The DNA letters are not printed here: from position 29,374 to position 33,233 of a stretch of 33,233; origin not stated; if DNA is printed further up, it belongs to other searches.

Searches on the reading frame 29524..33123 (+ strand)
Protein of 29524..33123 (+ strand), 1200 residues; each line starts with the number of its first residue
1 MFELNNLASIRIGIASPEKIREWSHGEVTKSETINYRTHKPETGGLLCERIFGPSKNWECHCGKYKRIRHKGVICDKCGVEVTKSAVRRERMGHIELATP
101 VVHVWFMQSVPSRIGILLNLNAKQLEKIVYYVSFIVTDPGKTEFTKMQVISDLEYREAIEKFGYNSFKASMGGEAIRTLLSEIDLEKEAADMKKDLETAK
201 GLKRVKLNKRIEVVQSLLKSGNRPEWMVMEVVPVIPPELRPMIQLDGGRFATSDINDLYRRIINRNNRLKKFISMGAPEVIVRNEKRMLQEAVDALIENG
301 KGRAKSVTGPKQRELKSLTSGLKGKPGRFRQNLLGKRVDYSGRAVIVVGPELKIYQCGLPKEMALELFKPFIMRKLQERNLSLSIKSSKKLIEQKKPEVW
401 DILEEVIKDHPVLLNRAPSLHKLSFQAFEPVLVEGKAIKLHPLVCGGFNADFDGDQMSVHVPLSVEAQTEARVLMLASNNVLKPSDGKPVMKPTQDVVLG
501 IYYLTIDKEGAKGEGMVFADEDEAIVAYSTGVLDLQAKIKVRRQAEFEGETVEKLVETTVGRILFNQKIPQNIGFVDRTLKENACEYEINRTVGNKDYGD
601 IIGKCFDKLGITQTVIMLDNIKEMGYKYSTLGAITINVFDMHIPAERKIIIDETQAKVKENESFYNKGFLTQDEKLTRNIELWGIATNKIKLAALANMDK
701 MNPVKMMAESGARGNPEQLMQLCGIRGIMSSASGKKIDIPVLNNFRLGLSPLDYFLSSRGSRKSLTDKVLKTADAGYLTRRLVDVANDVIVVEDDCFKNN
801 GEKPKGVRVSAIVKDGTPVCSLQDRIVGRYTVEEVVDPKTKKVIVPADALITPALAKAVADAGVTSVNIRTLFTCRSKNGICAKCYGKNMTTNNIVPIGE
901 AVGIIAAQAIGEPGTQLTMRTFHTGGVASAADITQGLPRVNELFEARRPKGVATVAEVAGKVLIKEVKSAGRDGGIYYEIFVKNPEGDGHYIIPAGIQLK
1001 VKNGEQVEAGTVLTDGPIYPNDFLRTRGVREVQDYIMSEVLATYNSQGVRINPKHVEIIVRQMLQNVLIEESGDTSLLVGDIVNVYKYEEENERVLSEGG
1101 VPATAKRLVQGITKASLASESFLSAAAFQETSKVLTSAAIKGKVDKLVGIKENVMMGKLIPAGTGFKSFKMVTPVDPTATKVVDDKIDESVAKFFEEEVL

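Call 6: search_protein_families(library=pfam, proteins=[window:29524-33123:+])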
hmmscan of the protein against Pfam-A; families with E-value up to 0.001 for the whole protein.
window:29524-33123:+ (1200 aa): 6 families
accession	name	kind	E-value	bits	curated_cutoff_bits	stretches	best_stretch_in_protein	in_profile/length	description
PF04997.17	RNA_pol_Rpb1_1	-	5.8e-84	282.5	39.7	1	6-333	3-312/312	RNA polymerase Rpb1, domain 1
PF04998.22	RNA_pol_Rpb1_5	-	2.3e-57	194.9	28.5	1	748-1117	1-264/267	RNA polymerase Rpb1, domain 5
PF00623.25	RNA_pol_Rpb1_2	-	1.1e-38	133.6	25.3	2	392-476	81-165/166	RNA polymerase Rpb1, domain 2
PF04983.23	RNA_pol_Rpb1_3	-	2.5e-30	106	28.9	1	480-641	1-162/162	RNA polymerase Rpb1, domain 3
PF05000.22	RNA_pol_Rpb1_4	-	2.4e-10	40.7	24.8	1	687-732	34-78/107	RNA polymerase Rpb1, domain 4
PF21668.3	RPOC_hybrid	-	2.4e-05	24.5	27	1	950-1016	15-69/102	DNA-directed RNA polymerase subunit beta', hybrid domain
